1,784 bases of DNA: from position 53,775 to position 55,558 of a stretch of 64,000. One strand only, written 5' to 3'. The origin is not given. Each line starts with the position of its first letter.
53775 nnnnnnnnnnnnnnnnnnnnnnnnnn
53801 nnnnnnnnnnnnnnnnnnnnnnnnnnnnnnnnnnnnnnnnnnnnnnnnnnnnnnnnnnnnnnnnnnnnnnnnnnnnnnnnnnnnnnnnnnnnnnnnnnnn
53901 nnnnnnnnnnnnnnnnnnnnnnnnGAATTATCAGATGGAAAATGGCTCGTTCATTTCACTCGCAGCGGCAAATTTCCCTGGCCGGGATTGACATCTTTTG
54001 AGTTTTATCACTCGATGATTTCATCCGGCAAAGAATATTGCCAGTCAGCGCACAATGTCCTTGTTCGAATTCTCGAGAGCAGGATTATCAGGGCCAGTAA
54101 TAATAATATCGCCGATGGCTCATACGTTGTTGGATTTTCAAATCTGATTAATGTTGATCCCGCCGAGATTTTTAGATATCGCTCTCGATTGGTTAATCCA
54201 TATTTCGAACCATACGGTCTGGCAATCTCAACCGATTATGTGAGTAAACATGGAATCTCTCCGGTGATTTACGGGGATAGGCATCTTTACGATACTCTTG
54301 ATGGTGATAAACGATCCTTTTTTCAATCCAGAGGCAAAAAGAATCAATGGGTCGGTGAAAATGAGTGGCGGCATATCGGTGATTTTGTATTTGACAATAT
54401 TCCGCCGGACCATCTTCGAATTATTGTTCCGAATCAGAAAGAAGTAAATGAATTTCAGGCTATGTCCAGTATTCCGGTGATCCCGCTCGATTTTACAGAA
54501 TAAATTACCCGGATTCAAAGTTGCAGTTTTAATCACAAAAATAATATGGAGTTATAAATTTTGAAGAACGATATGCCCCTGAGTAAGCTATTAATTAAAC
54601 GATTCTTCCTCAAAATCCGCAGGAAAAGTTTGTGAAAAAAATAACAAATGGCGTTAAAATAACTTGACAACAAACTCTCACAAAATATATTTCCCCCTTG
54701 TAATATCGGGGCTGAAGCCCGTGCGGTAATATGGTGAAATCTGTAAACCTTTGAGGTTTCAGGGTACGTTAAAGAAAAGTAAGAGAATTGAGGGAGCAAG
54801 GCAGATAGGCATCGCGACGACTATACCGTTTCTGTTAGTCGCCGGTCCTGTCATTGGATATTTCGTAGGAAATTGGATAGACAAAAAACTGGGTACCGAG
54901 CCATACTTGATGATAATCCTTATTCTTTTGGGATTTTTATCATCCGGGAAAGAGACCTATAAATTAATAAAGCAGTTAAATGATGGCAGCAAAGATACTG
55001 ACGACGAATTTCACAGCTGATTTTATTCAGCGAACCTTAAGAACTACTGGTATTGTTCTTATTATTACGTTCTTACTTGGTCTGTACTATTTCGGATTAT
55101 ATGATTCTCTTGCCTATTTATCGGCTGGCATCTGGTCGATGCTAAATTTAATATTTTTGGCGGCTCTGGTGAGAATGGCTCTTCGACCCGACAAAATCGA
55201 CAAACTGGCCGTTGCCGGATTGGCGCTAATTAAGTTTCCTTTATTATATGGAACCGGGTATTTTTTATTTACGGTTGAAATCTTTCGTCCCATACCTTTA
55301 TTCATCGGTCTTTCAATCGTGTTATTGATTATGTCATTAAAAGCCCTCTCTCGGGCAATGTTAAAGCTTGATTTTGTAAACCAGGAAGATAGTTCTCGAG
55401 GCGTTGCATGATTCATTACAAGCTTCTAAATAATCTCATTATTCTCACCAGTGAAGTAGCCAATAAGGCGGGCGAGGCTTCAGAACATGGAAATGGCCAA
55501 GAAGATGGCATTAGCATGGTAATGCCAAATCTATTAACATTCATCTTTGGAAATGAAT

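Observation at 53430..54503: Single-polypeptide fusion of a DprA/SLOG-like Rossmann domain with an AbiGi-like domain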

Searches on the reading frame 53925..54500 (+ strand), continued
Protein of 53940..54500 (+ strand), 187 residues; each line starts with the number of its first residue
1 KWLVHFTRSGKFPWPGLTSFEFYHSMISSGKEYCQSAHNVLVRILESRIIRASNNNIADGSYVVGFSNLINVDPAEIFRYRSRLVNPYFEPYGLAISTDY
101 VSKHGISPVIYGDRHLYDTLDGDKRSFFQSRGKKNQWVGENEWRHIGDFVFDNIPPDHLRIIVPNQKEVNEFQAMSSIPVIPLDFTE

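Call 98: find_encoding_contigs(protein=P0190, flank=6000, max_places=1)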
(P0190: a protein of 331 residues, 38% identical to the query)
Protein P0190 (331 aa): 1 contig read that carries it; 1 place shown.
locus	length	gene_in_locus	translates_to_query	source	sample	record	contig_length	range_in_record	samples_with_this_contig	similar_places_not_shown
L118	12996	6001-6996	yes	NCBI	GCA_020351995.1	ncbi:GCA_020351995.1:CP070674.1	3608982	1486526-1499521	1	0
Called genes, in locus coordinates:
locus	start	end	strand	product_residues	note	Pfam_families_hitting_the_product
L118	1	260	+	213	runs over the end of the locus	-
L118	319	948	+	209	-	-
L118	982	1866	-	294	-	PF00561:Abhydrolase_1, PF12146:Hydrolase_4, PF12697:Abhydrolase_6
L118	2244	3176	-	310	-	-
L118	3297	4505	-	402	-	PF13229:Beta_helix, PF05048:NosD, PF13229:Beta_helix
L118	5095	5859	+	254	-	PF02535:Zip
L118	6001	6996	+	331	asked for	-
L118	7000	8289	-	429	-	PF18962:Por_Secre_tail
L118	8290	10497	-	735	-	PF00082:Peptidase_S8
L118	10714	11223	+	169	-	PF19620:DUF6125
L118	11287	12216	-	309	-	PF01073:3Beta_HSD, PF01370:Epimerase, PF02719:Polysacc_synt_2, PF04321:RmlD_sub_bind, PF05368:NmrA (weak), PF07993:NAD_binding_4, PF13460:NAD_binding_10, PF16363:GDP_Man_Dehyd, +1 more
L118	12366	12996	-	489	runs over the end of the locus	PF13231:PMT_2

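Call 99: find_encoding_contigs(protein=P0202, flank=6000, max_places=1)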
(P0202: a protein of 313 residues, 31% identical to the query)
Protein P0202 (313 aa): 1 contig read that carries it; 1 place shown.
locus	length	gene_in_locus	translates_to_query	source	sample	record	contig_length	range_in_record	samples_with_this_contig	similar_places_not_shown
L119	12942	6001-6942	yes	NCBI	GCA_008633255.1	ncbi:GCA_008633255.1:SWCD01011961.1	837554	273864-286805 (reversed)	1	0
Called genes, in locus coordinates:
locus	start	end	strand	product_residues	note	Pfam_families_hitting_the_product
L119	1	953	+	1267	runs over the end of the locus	PF00873:ACR_tran, PF03176:MMPL (faint), PF00873:ACR_tran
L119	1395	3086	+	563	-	PF07885:Ion_trans_2, PF02254:TrkA_N, PF02080:TrkA_C, PF02254:TrkA_N, PF02080:TrkA_C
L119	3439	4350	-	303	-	-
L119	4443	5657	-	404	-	PF13229:Beta_helix, PF05048:NosD, PF13229:Beta_helix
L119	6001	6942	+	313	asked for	-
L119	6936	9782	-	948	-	PF00082:Peptidase_S8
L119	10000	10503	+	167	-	PF19620:DUF6125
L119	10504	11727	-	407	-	PF12705:PDDEXK_1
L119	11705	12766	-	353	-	PF00535:Glycos_transf_2, PF10111:Glyco_tranf_2_2 (weak), PF13641:Glyco_tranf_2_3, PF13632:Glyco_trans_2_3 (faint)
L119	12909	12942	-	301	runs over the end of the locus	PF00534:Glycos_transf_1, PF13692:Glyco_trans_1_4, PF13524:Glyco_trans_1_2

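Call 100: find_encoding_contigs(protein=P0191, flank=6000, max_places=1)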
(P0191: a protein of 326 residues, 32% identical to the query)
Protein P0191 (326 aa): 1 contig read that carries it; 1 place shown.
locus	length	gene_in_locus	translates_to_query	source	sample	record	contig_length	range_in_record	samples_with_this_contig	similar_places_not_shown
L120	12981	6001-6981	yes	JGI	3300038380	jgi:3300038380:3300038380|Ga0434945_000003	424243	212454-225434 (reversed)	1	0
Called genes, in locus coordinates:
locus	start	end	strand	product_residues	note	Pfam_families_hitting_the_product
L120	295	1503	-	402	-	PF13229:Beta_helix, PF05048:NosD, PF13229:Beta_helix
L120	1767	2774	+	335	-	PF01297:ZnuA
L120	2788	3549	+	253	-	PF13481:AAA_25 (faint), PF00005:ABC_tran, PF13476:AAA_23 (faint), PF02463:SMC_N (faint), PF13304:AAA_21 (faint)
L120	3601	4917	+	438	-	PF00950:ABC-3, PF02742:Fe_dep_repr_C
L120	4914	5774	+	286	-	PF00950:ABC-3, PF01032:FecCD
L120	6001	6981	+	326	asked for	-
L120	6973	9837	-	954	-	PF00082:Peptidase_S8, PF13860:FlgD_ig, PF18962:Por_Secre_tail (weak)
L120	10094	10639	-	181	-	-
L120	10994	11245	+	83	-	PF01016:Ribosomal_L27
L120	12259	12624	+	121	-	PF12840:HTH_20 (weak), PF01022:HTH_5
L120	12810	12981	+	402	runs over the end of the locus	PF13593:SBF_like, PF01758:SBF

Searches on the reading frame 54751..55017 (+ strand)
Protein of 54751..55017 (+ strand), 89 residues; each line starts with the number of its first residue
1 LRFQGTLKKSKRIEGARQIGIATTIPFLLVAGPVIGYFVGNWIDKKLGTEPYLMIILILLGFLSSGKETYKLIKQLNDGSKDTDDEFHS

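Call 3: search_protein_families(library=pfam, proteins=[window:54751-55017:+], max_evalue=1)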
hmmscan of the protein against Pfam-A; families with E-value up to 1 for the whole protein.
window:54751-55017:+ (89 aa): 2 families
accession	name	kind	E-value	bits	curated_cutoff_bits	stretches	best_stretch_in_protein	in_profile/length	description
PF09527.15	ATPase_gene1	-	3.6e-15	56.2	26.6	1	20-71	2-53/54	Putative F0F1-ATPase subunit Ca2+/Mg2+ transporter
PF07690.21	MFS_1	-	0.063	12.6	33.4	1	17-63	32-75/347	Major Facilitator Superfamily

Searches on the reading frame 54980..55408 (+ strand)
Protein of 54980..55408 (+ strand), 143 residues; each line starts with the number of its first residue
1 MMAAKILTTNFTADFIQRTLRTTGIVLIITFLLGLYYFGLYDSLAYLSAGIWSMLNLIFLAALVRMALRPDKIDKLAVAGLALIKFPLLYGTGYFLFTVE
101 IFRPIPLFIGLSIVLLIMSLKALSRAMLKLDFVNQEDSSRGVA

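Call 3: search_protein_families(library=pfam, proteins=[window:54980-55408:+], max_evalue=1)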
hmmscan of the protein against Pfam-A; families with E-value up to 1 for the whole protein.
window:54980-55408:+ (143 aa): 3 families
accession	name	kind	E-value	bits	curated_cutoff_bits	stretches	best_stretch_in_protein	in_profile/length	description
PF03899.21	ATP-synt_I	-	0.0027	18.5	25.1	1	22-112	5-99/99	ATP synthase I chain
PF07672.19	MFS_Mycoplasma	-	0.028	14.3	24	1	18-99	206-287/297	Mycoplasma MFS transporter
PF00584.25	SecE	-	0.069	13.6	22.7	1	19-40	22-43/55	SecE/Sec61-gamma subunits of protein translocation complex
